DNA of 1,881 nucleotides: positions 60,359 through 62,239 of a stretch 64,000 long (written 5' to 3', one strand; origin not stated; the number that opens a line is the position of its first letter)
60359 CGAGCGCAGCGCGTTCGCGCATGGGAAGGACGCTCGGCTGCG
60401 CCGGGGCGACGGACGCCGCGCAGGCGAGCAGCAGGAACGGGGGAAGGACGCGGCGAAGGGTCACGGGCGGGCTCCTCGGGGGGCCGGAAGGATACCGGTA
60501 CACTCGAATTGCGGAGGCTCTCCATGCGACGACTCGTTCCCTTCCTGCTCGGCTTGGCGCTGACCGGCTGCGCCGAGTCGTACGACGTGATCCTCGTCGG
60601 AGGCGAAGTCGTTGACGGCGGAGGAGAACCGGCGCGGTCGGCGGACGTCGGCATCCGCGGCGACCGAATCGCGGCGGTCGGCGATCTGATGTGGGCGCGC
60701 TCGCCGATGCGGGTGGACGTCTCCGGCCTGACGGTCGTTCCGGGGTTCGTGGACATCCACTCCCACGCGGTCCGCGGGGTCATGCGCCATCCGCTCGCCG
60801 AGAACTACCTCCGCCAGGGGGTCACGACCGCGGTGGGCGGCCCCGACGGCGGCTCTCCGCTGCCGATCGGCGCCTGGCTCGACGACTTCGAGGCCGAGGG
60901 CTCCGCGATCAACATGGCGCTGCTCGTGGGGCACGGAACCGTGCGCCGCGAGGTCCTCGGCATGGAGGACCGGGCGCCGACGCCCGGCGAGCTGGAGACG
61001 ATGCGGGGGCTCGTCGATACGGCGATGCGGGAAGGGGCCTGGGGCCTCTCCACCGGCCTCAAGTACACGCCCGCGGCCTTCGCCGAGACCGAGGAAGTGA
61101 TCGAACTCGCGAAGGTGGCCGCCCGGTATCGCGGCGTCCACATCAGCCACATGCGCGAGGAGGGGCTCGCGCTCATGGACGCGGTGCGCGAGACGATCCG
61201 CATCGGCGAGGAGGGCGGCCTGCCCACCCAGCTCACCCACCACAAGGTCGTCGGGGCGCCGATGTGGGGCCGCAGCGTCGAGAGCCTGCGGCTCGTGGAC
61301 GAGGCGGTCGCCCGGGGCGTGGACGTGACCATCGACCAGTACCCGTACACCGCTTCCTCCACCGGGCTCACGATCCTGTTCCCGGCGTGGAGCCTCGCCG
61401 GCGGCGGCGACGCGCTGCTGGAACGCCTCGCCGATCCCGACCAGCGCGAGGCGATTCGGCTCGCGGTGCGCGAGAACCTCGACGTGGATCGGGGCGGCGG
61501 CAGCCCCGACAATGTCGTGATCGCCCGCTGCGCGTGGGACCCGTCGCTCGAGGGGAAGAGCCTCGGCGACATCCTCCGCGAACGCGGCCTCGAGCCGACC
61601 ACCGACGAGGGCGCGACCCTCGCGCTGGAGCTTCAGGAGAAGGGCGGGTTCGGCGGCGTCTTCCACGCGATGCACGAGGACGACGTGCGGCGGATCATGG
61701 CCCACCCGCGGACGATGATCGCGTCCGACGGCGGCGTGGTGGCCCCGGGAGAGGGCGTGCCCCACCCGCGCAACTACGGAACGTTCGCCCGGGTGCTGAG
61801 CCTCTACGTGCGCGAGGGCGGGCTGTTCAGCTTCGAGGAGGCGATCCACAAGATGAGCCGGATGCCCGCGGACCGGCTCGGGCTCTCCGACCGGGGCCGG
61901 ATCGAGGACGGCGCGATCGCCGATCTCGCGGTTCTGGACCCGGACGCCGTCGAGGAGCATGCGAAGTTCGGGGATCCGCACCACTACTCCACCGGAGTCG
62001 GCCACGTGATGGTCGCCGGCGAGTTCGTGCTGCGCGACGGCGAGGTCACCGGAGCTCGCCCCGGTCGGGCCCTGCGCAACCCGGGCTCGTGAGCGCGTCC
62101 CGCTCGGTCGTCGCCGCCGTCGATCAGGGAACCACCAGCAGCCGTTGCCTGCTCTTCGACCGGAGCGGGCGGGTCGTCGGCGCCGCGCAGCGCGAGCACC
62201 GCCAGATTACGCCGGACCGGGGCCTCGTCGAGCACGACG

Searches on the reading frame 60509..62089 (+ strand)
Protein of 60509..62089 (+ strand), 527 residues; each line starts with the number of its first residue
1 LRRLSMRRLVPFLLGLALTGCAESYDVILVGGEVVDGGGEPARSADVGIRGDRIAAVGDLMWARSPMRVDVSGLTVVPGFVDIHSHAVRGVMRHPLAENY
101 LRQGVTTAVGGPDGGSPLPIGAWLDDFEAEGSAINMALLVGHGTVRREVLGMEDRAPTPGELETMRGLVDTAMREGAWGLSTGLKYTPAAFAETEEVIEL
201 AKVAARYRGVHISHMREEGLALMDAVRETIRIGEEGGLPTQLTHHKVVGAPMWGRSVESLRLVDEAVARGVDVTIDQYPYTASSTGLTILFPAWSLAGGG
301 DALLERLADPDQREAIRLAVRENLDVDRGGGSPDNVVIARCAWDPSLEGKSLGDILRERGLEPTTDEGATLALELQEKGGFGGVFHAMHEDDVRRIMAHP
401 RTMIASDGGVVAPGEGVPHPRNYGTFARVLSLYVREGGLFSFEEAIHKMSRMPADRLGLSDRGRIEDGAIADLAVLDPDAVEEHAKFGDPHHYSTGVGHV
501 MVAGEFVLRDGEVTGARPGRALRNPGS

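Call 7: search_protein_families(library=pfam, proteins=[window:60509-62089:+], max_evalue=0.01)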
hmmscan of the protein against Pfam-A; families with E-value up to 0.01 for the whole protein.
window:60509-62089:+ (527 aa): 2 families
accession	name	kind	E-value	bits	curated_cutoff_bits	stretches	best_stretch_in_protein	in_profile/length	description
PF07969.17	Amidohydro_3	-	1.5e-23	84.5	29.7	1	69-507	3-471/472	Amidohydrolase family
PF01979.26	Amidohydro_1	-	2e-11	44.2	25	2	424-484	267-323/345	Amidohydrolase family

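Call 8: search_protein_families(library=ncbifam, proteins=[window:60509-62089:+], max_evalue=0.01)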
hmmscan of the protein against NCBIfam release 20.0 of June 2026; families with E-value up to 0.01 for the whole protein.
window:60509-62089:+ (527 aa): 57 families (the best 25 are shown)
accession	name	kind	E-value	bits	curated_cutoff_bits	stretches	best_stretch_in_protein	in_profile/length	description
NF006560.0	PRK09061.1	subfamily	1.2e-66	225.1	340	2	388-525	357-514/517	amidohydrolase family protein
NF006689.0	PRK09237.1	equivalog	8.5e-19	67.4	371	2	24-116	2-94/383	amidohydrolase/deacetylase family metallohydrolase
NF004839.0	PRK06189.1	equivalog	1.7e-16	59.9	631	2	24-86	2-62/451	allantoinase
NF006559.0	PRK09060.1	equivalog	1.9e-13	49.6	482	1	22-87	2-65/444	dihydroorotase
TIGR00857.1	pyrC_multi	subfamily_domain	6.1e-13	48.5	279.05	2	430-482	322-373/412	dihydroorotase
NF011987.0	PRK15446.2-3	subfamily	2.6e-12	46.3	253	2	431-481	318-368/395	alpha-D-ribose 1-methylphosphonate 5-triphosphate diphosphatase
NF011990.0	PRK15446.2-6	subfamily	2.7e-12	46.1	233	2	440-509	326-384/390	alpha-D-ribose 1-methylphosphonate 5-triphosphate diphosphatase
NF006056.0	PRK08204.1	subfamily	7.5e-12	44.7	391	1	41-104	21-84/449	hypothetical protein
TIGR03178.1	allantoinase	equivalog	9e-12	44.5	357.85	2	26-87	1-60/441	allantoinase AllB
NF009060.0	PRK12394.1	equivalog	1.7e-10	40.2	442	1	25-111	3-91/381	metallo-dependent hydrolase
NF002668.0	PRK02382.1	equivalog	2.6e-10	39.6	452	2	437-483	331-377/436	dihydroorotase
TIGR02318.1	phosphono_phnM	equivalog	2.9e-10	39.6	390.55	2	431-479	312-359/376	phosphonate metabolism protein PhnM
TIGR02033.1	D-hydantoinase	equivalog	6.1e-10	38.6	393.25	1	28-111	2-84/454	dihydropyrimidinase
NF011985.0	PRK15446.2-1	equivalog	8.5e-10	38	656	2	42-90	17-64/397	alpha-D-ribose 1-methylphosphonate 5-triphosphate diphosphatase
NF009941.0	PRK13404.1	subfamily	1.1e-09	37.4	647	1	24-111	3-88/478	dihydropyrimidinase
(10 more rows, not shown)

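Call 62: search_solved_structures(query=window:60509-62089:+, max_evalue=1e-10, show_alignments=1)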
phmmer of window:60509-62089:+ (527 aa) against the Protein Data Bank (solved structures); distinct sequences matched with E-value up to 1e-10: 8.
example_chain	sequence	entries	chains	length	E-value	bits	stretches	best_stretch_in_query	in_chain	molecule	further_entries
1rjp_A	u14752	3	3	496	2.3e-88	300.2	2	22-287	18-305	D-aminoacylase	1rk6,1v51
1m7j_A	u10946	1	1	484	2.5e-88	300.1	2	22-287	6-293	D-aminoacylase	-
1rjq_A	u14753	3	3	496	2.3e-87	296.9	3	122-287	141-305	D-aminoacylase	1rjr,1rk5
1v4y_A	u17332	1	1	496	6.2e-87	295.5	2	22-287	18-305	D-aminoacylase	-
3gip_A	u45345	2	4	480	3.6e-76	260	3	120-287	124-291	N-acyl-D-glutamate deacylase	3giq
9g5m_A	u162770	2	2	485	2.4e-72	247.4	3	122-287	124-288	Amidohydrolase family protein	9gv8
9kb1_A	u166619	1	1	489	2.1e-62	214.6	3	375-525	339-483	PpOngB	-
9kb3_A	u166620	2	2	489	2e-61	211.3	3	375-525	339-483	Carbohydrate de-N-acetylated protein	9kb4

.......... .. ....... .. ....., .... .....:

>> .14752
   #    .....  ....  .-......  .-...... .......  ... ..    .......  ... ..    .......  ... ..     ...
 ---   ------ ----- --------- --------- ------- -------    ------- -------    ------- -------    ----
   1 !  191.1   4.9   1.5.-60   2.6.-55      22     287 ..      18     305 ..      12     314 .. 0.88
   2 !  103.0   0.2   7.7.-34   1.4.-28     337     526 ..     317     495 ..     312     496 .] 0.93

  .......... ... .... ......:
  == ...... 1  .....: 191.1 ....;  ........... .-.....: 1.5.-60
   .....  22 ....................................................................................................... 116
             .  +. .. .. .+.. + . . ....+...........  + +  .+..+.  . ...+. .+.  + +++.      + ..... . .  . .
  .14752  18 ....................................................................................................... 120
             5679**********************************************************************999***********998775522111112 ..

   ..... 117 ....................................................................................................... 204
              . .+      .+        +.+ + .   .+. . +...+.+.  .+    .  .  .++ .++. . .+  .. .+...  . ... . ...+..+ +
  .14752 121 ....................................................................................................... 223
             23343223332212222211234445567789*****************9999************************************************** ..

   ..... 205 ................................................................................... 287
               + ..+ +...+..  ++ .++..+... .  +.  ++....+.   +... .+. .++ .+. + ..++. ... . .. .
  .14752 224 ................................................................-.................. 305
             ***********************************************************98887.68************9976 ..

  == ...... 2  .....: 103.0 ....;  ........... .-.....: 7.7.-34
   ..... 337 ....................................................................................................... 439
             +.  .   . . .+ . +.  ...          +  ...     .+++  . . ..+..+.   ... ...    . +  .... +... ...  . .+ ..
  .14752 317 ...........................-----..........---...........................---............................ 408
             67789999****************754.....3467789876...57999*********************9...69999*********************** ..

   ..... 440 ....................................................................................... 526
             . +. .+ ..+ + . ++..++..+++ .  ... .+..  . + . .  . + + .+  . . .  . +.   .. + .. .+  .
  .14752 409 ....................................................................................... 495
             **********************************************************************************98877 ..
